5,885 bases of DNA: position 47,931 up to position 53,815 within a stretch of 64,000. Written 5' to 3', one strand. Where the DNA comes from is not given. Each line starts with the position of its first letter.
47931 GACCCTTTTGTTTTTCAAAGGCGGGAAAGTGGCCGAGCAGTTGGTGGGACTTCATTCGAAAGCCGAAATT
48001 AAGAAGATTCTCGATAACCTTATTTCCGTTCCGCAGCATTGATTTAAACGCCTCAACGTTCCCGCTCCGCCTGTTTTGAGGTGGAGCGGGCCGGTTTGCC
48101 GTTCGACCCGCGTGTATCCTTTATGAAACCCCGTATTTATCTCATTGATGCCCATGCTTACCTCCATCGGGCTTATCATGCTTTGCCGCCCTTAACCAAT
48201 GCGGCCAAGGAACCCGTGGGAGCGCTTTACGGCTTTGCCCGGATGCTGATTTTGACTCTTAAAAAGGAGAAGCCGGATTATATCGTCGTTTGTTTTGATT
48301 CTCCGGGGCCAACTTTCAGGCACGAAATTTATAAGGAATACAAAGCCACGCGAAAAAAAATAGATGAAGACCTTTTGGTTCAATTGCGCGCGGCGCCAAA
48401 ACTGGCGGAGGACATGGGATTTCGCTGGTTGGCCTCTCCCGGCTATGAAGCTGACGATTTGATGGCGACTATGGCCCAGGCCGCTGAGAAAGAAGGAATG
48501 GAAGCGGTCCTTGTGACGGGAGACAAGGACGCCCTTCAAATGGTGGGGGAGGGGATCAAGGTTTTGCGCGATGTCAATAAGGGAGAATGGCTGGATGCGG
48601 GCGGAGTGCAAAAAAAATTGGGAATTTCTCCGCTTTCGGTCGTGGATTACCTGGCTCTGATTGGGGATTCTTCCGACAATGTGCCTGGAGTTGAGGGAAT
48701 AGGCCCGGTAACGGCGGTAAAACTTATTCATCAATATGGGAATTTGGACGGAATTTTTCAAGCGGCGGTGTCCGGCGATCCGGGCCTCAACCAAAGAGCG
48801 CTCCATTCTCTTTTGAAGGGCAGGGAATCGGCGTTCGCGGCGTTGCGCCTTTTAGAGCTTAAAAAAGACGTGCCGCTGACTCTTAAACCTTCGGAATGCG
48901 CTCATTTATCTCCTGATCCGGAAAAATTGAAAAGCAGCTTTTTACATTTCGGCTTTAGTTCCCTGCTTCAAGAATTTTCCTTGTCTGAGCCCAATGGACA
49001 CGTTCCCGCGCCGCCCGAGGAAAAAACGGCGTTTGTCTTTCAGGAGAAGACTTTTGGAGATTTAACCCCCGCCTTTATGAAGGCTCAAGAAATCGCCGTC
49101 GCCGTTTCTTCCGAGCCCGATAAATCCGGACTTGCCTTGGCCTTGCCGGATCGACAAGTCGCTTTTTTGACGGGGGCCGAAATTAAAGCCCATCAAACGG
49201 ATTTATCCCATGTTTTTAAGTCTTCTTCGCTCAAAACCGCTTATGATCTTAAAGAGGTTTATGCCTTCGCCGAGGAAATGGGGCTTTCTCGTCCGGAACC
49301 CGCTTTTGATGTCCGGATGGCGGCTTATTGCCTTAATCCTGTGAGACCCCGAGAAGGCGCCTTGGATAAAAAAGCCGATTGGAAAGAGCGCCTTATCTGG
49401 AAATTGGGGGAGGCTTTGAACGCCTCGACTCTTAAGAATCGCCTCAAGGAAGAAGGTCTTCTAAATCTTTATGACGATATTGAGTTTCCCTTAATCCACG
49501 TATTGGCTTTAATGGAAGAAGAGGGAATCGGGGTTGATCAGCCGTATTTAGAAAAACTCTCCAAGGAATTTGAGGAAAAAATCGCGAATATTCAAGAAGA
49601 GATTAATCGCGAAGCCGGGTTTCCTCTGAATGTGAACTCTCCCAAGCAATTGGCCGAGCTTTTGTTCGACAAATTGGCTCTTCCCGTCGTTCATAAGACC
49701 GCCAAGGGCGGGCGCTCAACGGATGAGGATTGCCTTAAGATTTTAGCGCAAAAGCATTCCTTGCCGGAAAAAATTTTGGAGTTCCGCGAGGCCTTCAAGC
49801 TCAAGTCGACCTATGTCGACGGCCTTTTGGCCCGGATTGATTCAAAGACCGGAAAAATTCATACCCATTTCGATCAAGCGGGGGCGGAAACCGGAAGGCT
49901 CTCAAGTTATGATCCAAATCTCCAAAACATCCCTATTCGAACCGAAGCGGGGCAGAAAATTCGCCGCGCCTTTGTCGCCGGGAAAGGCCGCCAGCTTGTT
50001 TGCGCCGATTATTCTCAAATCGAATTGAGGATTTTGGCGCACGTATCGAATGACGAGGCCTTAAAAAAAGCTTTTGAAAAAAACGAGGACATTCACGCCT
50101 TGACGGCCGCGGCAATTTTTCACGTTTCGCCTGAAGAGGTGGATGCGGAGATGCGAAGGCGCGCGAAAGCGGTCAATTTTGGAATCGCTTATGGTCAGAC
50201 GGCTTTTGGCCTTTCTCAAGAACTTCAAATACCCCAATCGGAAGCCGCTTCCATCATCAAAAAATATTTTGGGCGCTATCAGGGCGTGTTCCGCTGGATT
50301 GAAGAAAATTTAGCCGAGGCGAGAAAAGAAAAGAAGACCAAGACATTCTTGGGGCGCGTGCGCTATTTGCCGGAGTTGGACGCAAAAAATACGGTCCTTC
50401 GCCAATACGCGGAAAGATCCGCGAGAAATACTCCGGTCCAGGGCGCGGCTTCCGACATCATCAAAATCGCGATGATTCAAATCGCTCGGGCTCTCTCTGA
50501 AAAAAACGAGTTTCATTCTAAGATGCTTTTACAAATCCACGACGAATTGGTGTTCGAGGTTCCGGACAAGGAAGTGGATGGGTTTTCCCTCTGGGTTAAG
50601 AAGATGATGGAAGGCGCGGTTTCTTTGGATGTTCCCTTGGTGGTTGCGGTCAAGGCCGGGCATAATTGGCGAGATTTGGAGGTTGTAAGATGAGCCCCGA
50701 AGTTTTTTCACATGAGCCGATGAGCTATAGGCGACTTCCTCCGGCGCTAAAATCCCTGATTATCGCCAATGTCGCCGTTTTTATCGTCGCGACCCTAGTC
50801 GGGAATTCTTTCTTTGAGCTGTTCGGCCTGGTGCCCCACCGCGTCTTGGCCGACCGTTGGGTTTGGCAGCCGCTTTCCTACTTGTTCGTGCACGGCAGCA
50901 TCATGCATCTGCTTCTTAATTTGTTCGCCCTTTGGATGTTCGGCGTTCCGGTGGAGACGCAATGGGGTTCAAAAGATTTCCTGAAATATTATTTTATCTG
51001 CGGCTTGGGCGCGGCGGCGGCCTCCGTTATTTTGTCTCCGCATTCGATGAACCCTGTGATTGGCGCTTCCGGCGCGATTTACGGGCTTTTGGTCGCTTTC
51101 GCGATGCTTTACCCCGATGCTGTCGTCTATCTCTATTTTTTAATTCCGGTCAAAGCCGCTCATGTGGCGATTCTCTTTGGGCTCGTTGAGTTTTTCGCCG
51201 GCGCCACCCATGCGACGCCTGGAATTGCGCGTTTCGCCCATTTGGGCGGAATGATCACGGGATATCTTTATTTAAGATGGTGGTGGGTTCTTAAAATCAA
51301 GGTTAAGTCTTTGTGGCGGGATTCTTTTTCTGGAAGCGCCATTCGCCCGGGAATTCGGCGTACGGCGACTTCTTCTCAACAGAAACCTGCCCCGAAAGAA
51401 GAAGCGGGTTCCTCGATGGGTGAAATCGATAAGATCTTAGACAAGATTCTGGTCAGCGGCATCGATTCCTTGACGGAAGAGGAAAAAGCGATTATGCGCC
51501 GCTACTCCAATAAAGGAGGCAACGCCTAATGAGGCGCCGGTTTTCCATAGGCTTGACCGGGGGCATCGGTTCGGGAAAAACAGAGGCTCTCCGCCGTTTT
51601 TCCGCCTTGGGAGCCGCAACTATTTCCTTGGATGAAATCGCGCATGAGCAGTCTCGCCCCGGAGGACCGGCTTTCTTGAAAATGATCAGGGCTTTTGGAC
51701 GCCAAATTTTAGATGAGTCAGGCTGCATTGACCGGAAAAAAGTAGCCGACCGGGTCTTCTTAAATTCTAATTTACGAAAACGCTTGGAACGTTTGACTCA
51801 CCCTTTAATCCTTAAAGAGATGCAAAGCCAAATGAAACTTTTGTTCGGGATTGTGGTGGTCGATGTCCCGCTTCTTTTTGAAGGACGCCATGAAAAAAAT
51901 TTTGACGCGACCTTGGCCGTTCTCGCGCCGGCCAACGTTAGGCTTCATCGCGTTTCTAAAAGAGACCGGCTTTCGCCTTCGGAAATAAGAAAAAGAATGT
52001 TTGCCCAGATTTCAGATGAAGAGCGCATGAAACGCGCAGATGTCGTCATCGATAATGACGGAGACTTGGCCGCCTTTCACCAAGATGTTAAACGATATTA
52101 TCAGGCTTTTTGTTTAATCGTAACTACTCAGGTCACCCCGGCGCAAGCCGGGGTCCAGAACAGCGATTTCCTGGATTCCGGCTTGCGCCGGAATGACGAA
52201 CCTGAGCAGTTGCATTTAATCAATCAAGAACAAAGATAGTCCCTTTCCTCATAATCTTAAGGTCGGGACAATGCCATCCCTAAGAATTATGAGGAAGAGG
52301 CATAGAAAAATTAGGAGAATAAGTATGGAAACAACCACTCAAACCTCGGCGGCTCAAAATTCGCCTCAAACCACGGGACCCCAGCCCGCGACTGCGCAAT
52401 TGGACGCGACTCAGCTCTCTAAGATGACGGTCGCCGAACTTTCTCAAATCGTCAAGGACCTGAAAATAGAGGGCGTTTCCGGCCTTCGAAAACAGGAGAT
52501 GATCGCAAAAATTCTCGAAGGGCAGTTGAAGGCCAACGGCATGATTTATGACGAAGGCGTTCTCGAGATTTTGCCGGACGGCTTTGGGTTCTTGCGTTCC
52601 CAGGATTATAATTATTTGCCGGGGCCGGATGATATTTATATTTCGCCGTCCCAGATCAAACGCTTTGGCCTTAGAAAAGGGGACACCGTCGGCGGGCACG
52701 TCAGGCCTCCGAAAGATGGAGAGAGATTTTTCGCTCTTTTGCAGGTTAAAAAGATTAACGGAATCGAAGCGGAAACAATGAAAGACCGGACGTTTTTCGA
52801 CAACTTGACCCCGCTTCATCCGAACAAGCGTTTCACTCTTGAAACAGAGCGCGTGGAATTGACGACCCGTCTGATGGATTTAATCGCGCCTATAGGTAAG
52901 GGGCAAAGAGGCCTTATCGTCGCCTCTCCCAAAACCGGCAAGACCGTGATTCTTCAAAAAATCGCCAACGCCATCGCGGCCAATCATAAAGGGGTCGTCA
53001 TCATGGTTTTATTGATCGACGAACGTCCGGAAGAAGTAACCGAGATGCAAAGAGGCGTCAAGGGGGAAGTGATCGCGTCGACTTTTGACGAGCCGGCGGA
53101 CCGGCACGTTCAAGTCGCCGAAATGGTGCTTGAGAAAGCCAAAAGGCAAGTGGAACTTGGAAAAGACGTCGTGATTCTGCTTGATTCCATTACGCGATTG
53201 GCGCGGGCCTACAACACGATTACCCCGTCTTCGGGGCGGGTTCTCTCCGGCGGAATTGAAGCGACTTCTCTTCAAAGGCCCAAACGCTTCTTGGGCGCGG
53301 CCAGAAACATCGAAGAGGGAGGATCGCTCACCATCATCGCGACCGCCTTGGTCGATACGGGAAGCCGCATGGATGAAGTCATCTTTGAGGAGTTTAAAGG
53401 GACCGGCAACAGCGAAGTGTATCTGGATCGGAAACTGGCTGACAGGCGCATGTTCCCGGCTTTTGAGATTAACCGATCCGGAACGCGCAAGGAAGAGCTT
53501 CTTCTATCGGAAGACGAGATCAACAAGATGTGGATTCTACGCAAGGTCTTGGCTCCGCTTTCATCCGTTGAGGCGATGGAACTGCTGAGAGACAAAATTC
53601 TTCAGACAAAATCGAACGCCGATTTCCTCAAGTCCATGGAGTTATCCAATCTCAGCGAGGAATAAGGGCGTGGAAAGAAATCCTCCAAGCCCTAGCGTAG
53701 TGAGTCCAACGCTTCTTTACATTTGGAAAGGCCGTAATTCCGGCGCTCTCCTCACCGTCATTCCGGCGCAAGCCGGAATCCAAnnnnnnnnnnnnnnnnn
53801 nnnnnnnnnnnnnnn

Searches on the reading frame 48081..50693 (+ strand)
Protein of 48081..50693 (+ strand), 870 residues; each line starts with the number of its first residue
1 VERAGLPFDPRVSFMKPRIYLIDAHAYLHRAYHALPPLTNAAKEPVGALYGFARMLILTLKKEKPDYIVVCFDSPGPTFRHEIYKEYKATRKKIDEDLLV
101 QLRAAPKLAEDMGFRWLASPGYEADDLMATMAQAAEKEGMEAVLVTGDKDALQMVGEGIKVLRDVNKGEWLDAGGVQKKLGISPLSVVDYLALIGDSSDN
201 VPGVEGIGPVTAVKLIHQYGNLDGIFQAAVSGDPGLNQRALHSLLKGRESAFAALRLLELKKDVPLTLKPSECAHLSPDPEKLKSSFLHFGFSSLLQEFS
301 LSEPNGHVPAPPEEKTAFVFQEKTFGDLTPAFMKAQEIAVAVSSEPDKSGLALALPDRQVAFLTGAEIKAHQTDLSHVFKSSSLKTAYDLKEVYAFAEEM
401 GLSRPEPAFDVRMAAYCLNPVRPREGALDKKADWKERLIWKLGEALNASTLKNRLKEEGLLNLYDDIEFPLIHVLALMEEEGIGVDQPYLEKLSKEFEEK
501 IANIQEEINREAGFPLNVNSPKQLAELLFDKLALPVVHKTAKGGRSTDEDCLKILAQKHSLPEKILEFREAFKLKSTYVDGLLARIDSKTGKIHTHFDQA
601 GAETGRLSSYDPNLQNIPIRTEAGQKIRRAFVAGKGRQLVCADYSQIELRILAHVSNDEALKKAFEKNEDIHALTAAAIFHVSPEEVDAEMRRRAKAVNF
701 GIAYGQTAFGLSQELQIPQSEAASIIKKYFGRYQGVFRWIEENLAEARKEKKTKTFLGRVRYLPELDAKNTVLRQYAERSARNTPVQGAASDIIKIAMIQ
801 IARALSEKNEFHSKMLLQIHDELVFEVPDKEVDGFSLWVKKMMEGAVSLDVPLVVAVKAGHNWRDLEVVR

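Call 44: search_protein_families(library=pfam, proteins=[window:48081-50693:+], max_evalue=0.001)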
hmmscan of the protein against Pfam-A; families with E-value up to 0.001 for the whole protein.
window:48081-50693:+ (870 aa): 3 families
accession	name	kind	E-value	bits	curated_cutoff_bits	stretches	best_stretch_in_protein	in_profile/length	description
PF00476.26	DNA_pol_A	-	6.6e-151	503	34.3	1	489-864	3-380/381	DNA polymerase family A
PF02739.22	5_3_exonuc_N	-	6.6e-51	172.7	34.3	1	19-181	2-164/164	5'-3' exonuclease, N-terminal resolvase-like domain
PF01367.25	5_3_exonuc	-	2e-23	83.1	40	1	183-279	2-95/97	5'-3' exonuclease, C-terminal SAM fold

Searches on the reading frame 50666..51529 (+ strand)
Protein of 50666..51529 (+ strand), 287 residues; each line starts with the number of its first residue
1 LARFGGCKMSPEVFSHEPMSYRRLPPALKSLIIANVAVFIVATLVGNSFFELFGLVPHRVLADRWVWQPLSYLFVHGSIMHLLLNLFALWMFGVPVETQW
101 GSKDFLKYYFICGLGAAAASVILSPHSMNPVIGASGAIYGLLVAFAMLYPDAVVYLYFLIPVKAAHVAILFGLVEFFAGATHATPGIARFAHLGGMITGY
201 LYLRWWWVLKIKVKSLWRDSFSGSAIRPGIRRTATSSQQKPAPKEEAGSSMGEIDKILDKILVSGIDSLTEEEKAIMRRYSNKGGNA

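Call 44: search_protein_families(library=pfam, proteins=[window:50666-51529:+], max_evalue=0.001)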
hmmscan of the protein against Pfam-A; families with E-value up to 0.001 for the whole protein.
window:50666-51529:+ (287 aa): 3 families
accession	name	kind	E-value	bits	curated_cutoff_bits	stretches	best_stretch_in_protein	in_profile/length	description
PF01694.28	Rhomboid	-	4.8e-30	105.1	22.6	1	66-203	4-137/143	Rhomboid domain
PF20216.3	DUF6576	-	9.9e-09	35.6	27.3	1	253-283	17-47/47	Family of unknown function (DUF6576)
PF08551.15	DUF1751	-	8.8e-07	29.9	22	1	59-122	3-64/99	Eukaryotic integral membrane protein (DUF1751)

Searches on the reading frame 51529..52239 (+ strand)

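Call 44: search_protein_families(library=pfam, proteins=[window:51529-52239:+], max_evalue=0.001)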
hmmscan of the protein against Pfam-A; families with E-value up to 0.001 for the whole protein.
window:51529-52239:+ (236 aa): 1 family
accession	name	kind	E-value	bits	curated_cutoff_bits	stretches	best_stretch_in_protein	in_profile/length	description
PF01121.26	CoaE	-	2.4e-48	164.6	27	1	7-181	3-179/180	Dephospho-CoA kinase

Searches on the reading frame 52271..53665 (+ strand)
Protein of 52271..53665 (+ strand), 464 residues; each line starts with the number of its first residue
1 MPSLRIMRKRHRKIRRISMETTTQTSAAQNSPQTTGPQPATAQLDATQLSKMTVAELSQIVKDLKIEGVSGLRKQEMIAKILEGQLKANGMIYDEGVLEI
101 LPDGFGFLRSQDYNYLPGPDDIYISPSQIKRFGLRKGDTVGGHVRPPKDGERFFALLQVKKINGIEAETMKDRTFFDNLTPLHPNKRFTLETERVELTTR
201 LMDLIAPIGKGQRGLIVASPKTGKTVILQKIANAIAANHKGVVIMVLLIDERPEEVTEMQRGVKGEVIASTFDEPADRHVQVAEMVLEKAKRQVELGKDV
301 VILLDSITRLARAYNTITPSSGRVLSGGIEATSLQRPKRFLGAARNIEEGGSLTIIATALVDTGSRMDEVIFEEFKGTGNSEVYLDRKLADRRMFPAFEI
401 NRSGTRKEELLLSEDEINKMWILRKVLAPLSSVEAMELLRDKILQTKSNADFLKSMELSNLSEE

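Call 44: search_protein_families(library=pfam, proteins=[window:52271-53665:+], max_evalue=0.001)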
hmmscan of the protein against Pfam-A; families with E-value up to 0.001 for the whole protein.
window:52271-53665:+ (464 aa): 4 families
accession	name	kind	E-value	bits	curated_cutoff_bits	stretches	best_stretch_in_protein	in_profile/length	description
PF07497.18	Rho_RNA_bind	-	3e-33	113.9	27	1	95-167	2-72/73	Rho termination factor, RNA-binding domain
PF00006.31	ATP-synt_ab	-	6.2e-28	98.3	29.5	1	200-403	3-211/213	ATP synthase alpha/beta family, nucleotide-binding domain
PF07498.18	Rho_N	-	1.1e-11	44.9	24.9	1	48-90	1-43/43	Rho termination factor, N-terminal domain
PF08206.17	OB_RNB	-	0.00076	19.6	24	0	96-132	1-32/58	Ribonuclease B OB domain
